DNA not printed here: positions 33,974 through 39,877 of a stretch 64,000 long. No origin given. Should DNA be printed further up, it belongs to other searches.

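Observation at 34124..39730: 1868-aa eukaryote-style single-chain carboxylase as the last gene of a bacterial lipid operon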

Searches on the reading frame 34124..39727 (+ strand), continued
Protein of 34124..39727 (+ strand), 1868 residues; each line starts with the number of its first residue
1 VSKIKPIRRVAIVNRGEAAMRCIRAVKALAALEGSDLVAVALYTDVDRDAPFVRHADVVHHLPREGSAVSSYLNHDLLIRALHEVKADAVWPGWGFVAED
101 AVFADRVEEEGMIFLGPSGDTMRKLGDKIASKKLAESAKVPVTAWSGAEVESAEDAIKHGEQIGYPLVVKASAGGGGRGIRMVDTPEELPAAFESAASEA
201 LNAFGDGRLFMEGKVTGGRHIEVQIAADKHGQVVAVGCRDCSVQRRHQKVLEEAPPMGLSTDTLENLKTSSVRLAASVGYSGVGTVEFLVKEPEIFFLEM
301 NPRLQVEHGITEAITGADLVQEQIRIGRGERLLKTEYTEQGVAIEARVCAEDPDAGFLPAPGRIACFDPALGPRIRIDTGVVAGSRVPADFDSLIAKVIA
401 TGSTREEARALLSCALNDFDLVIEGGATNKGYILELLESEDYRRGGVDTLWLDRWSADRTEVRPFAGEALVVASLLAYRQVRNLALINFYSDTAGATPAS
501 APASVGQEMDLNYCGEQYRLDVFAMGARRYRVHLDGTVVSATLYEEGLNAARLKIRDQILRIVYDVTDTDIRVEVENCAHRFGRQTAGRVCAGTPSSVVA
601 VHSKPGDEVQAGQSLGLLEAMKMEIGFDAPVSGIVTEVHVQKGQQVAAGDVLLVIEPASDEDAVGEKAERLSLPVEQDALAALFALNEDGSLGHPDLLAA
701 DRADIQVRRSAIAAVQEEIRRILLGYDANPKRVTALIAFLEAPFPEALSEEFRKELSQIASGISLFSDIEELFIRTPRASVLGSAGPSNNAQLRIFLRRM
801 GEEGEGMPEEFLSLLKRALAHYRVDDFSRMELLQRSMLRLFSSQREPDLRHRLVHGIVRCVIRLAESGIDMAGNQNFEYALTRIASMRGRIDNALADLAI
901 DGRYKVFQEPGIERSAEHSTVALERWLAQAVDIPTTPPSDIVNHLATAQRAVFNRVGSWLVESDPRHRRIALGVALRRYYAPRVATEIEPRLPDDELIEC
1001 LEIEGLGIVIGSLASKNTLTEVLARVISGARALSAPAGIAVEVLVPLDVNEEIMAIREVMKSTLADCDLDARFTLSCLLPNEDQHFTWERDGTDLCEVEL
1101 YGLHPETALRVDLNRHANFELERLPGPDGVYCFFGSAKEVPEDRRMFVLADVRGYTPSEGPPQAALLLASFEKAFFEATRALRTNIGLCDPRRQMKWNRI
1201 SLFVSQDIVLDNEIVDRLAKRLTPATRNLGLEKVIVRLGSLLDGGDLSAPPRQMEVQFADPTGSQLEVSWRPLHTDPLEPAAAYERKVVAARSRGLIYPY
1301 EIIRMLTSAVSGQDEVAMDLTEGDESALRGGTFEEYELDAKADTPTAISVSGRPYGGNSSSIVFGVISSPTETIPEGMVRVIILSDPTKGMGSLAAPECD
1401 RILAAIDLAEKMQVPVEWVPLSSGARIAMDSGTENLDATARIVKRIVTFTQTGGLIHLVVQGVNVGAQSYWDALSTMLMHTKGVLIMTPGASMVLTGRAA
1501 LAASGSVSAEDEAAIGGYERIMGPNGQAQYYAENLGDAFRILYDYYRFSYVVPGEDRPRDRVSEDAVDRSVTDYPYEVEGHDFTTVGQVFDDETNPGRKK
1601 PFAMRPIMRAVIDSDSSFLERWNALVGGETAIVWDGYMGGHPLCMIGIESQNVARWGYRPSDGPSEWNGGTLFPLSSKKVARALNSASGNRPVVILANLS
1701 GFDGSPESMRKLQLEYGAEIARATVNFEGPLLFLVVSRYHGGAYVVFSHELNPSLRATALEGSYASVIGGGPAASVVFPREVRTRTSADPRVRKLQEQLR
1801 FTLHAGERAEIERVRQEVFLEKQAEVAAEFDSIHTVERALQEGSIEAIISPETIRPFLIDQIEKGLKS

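Call 16: find_related_loci(query=window:34124-39727:+, collection=genome_contigs, flank=10000)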
Query window:34124-39727:+ (1868 aa) in genome_contigs; peptide patterns used: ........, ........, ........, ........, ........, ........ (x = any residue, [..] = any of these).
122 stretches matched a pattern; 79 encode a relative of the query (tblastn E <= 1e-3); 79 distinct loci.
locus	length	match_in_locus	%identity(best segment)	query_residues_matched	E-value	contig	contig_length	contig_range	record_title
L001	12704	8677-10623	37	7-653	3e-90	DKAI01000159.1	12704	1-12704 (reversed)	MAG TPA_asm: Deltaproteobacteria bacterium UBA6930 UBA6930_contig_44668, whole genome shotgun sequence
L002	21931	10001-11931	42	9-646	7e-88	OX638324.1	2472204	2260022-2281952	MAG: uncultured Dehalococcoidia bacterium isolate 3cc91b85-964c-4eee-822c-8c355d828f5f genome assembly, chromosome: 1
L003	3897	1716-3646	41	9-646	5e-89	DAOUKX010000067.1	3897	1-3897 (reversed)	MAG TPA_asm: Dehalococcoidia bacterium isolate S8_365 214911, whole genome shotgun sequence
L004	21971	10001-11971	36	7-658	5e-87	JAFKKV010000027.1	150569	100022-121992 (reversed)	MAG: Hyphomicrobiales bacterium isolate SCN18_10_11_15_R5_B_67_21 SCN18_10_11_15_R5_B_scaffold_93, whole genome shotgun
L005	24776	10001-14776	36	7-658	6e-87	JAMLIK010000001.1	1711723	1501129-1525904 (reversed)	MAG: Xanthobacteraceae bacterium isolate ACE_NR_PROT16 ACE_NR_PROT16_1, whole genome shotgun sequence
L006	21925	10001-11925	42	9-646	4e-86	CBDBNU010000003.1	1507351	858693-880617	MAG: Dehalococcoidia bacterium isolate 71a96c89-020c-4782-a771-d9249ff8f4bc genome assembly, contig: contig_3, whole gen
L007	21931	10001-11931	40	9-646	9e-85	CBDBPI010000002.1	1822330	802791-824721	MAG: Dehalococcoidia bacterium isolate 10daed5f-1fdc-4a8a-833a-0f530d489894 genome assembly, contig: contig_2, whole gen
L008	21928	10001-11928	42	9-646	1e-86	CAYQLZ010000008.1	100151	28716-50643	MAG TPA_asm: uncultured Dehalococcoidia bacterium isolate SRP109090_co1_36 genome assembly, contig: NODE_193_length_1001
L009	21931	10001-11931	42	9-646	2e-84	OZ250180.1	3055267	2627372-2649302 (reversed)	MAG: Dehalococcoidia bacterium isolate 83759f26-b041-4e0e-ab00-00081dda6eed genome assembly, chromosome: 1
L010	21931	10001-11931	42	9-646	2e-84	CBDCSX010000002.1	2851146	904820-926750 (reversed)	MAG: Dehalococcoidia bacterium isolate d16e51a1-bce5-44a0-b433-43a10ca61d1e genome assembly, contig: contig_2, whole gen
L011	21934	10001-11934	42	9-646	1e-84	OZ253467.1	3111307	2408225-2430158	MAG: Dehalococcoidia bacterium isolate 6fb9eebd-b222-4681-b7e3-abaa52723ab8 genome assembly, chromosome: 1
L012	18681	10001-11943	42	5-646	4e-84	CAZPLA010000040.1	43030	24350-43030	MAG TPA_asm: uncultured Dehalococcoidia bacterium isolate SRP092796_co1_203 genome assembly, contig: k141_5262166, whole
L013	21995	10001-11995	35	7-661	2e-83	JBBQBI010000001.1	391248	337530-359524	MAG: Rhodospirillales bacterium isolate Co_metawrap_1380 Cmw_1380_k141_17783631_length_391248_cov_15.0000, whole genome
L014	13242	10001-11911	36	7-683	5e-83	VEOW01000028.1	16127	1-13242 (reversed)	MAG: Chloroflexi bacterium isolate MnB_4 Mn-Chloroflexi-1_134722, whole genome shotgun sequence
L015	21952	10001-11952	40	9-656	1e-82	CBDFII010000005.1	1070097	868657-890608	MAG: Dehalococcoidia bacterium isolate 1e1f5736-07cf-4cce-af67-888d2012246e genome assembly, contig: contig_5, whole gen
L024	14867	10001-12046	39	3-663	3e-75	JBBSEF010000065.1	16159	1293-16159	MAG: Burkholderiales bacterium isolate LS1_sbin.37 LS1_sbin.37_K_153054_L_16159_cov_53.5954, whole genome shotgun sequen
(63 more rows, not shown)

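Call 17: find_encoding_contigs(protein=window:34124-39727:+, flank=10000, max_places=3)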
Protein window:34124-39727:+ (1868 aa): no gene with exactly this product is on record in the collection.
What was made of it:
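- Tried and rejected: Exact look-up (call 17): the window protein is not on record.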

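Call 18: find_encoding_contigs(protein=P0002, flank=10000, max_places=2)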
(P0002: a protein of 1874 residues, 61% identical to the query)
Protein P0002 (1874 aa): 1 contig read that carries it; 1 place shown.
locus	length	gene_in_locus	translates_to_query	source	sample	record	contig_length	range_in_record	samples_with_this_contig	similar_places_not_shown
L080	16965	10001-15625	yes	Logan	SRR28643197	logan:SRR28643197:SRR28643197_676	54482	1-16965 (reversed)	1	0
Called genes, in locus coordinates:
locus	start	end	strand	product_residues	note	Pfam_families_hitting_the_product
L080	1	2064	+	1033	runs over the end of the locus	PF00929:RNase_T, PF13307:Helicase_C_2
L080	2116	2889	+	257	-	PF00106:adh_short, PF08659:KR, PF13561:adh_short_C2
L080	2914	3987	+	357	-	PF00106:adh_short (weak), PF08659:KR (faint), PF13561:adh_short_C2 (weak), PF12241:Enoyl_reductase, PF00106:adh_short, PF13561:adh_short_C2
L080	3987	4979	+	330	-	PF08545:ACP_syn_III, PF08541:ACP_syn_III_C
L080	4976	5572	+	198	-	PF07977:FabA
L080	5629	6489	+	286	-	PF00106:adh_short, PF08659:KR, PF13561:adh_short_C2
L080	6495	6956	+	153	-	PF22817:ApeP-like (weak), PF07977:FabA, PF22818:ApeI-like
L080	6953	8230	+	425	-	PF00109:ketoacyl-synt, PF02801:Ketoacyl-synt_C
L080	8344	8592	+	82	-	PF00550:PP-binding (weak)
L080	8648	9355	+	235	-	PF01553:Acyltransferase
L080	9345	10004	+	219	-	PF01648:ACPS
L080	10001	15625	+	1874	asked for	PF00289:Biotin_carb_N, PF02222:ATP-grasp, PF02786:CPSase_L_D2, PF07478:Dala_Dala_lig_C, PF02785:Biotin_carb_C, PF00364:Biotin_lipoyl, PF25917:BSH_RND (weak), PF01039:Carboxyl_trans, +1 more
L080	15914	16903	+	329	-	PF04055:Radical_SAM, PF06463:Mob_synth_C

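Call 19: find_encoding_contigs(protein=P0023, flank=10000, max_places=2)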
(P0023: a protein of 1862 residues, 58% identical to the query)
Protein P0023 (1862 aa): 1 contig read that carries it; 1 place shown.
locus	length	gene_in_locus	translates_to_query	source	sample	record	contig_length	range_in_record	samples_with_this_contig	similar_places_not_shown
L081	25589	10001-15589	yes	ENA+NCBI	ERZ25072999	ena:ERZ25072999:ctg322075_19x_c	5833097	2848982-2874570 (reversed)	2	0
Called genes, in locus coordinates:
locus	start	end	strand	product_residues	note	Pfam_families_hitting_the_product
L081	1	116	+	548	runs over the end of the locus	PF02776:TPP_enzyme_N, PF00205:TPP_enzyme_M, PF02775:TPP_enzyme_C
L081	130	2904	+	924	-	PF00929:RNase_T, PF13307:Helicase_C_2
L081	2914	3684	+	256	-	PF00106:adh_short, PF08659:KR, PF13561:adh_short_C2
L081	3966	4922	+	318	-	PF00106:adh_short (weak), PF12241:Enoyl_reductase (weak), PF00106:adh_short, PF13561:adh_short_C2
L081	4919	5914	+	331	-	PF08545:ACP_syn_III, PF08541:ACP_syn_III_C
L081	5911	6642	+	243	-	PF00106:adh_short, PF01370:Epimerase (faint), PF08659:KR, PF13561:adh_short_C2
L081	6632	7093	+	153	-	PF22817:ApeP-like (faint), PF07977:FabA, PF22818:ApeI-like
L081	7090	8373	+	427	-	PF00109:ketoacyl-synt, PF02801:Ketoacyl-synt_C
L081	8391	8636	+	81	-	PF00550:PP-binding (weak)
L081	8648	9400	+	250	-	PF01553:Acyltransferase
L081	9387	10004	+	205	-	PF01648:ACPS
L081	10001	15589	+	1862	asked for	PF00289:Biotin_carb_N, PF02222:ATP-grasp, PF02655:ATP-grasp_3 (weak), PF02786:CPSase_L_D2, PF07478:Dala_Dala_lig_C, PF02785:Biotin_carb_C, PF00364:Biotin_lipoyl, PF01039:Carboxyl_trans, +3 more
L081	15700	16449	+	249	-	PF00557:Peptidase_M24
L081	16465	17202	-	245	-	PF00657:Lipase_GDSL, PF13472:Lipase_GDSL_2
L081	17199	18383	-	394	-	PF00202:Aminotran_3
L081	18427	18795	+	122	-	PF02152:FolB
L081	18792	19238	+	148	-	PF00583:Acetyltransf_1, PF13527:Acetyltransf_9 (weak), PF13673:Acetyltransf_10, PF21926:FeeM (faint), PF13508:Acetyltransf_7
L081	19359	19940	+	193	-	-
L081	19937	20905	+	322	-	PF03279:Lip_A_acyltrans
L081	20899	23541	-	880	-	-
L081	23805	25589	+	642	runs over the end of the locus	-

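Call 20: find_encoding_contigs(protein=P0009, flank=10000, max_places=2)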
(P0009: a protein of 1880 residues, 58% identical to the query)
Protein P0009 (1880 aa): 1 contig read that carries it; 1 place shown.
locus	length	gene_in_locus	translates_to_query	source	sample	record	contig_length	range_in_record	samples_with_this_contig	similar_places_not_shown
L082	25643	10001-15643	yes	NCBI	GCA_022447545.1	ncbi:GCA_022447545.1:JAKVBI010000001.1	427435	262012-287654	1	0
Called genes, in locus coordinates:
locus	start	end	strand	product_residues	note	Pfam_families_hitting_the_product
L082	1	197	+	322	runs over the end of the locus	PF00850:Hist_deacetyl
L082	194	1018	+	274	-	PF00296:Bac_luciferase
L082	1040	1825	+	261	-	PF01738:DLH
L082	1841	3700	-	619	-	PF00999:Na_H_Exchanger, PF02254:TrkA_N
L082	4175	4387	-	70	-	PF04024:PspC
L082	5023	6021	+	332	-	PF00108:Thiolase_N (weak), PF08545:ACP_syn_III, PF08541:ACP_syn_III_C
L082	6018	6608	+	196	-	PF07977:FabA, PF22818:ApeI-like (weak)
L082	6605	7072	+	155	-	PF22817:ApeP-like, PF07977:FabA, PF22818:ApeI-like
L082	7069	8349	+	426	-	PF00109:ketoacyl-synt, PF02801:Ketoacyl-synt_C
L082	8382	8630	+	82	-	PF00550:PP-binding (weak)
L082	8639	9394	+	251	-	PF01553:Acyltransferase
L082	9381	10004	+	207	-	PF01648:ACPS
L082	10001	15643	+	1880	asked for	PF00289:Biotin_carb_N, PF02222:ATP-grasp, PF02655:ATP-grasp_3 (weak), PF02786:CPSase_L_D2, PF07478:Dala_Dala_lig_C, PF02785:Biotin_carb_C, PF00364:Biotin_lipoyl, PF01039:Carboxyl_trans, +3 more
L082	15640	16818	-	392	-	PF00067:p450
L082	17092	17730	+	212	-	-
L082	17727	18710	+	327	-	PF02558:ApbA, PF08546:ApbA_C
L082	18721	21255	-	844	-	PF01590:GAF (weak), PF13185:GAF_2, PF13492:GAF_3, PF00512:HisKA, PF02518:HATPase_c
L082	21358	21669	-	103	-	-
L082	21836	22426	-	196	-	-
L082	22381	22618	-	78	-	PF01507:PAPS_reduct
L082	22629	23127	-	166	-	PF01507:PAPS_reduct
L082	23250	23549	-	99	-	PF01910:Thiamine_BP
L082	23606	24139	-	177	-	PF01288:HPPK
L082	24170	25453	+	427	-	PF00202:Aminotran_3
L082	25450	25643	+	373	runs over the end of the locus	PF04443:LuxE (weak), PF00501:AMP-binding, PF04443:LuxE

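Call 21: find_encoding_contigs(protein=P0003, flank=10000, max_places=2)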
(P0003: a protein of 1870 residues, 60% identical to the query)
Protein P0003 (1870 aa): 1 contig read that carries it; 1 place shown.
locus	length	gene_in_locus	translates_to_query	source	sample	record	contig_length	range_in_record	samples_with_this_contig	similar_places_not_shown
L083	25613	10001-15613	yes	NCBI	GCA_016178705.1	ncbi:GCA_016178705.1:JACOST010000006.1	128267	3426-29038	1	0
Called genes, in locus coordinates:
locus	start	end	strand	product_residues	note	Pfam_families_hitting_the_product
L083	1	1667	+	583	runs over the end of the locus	PF06537:DHOR (faint)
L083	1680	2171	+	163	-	PF13513:HEAT_EZ (faint), PF02985:HEAT (faint), PF13646:HEAT_2, PF03130:HEAT_PBS (faint)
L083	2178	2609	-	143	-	PF05670:NFACT-R_1, PF18297:NFACT-R_2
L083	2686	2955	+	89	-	-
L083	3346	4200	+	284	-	PF12241:Enoyl_reductase (weak), PF00106:adh_short, PF13561:adh_short_C2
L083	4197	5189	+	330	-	PF08545:ACP_syn_III, PF08541:ACP_syn_III_C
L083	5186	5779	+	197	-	PF07977:FabA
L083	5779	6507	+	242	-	PF00106:adh_short, PF08659:KR, PF13561:adh_short_C2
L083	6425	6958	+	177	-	PF22817:ApeP-like (weak), PF07977:FabA, PF22818:ApeI-like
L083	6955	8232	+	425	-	PF00109:ketoacyl-synt, PF02801:Ketoacyl-synt_C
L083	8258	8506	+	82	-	PF00550:PP-binding (weak)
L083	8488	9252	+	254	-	PF01553:Acyltransferase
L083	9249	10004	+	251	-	PF01648:ACPS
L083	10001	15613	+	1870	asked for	PF00289:Biotin_carb_N, PF02222:ATP-grasp, PF02786:CPSase_L_D2, PF07478:Dala_Dala_lig_C, PF02785:Biotin_carb_C, PF00364:Biotin_lipoyl, PF25917:BSH_RND, PF01039:Carboxyl_trans, +3 more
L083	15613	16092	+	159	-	PF04239:DUF421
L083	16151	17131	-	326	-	-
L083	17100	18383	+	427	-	-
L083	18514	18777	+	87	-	-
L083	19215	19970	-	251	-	PF00350:Dynamin_N (faint), PF00735:Septin (weak), PF01926:MMR_HSR1, PF04548:AIG1 (weak)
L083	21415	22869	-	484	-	PF14691:Fer4_20, PF07992:Pyr_redox_2 (weak), PF00070:Pyr_redox (weak), PF01266:DAO (weak), PF07992:Pyr_redox_2, PF12831:FAD_oxidored (weak), PF13450:NAD_binding_8, PF01593:Amino_oxidase (weak), +3 more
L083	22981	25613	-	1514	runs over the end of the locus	PF00310:GATase_2, PF04898:Glu_syn_central, PF01645:Glu_synthase, PF01493:GXGXG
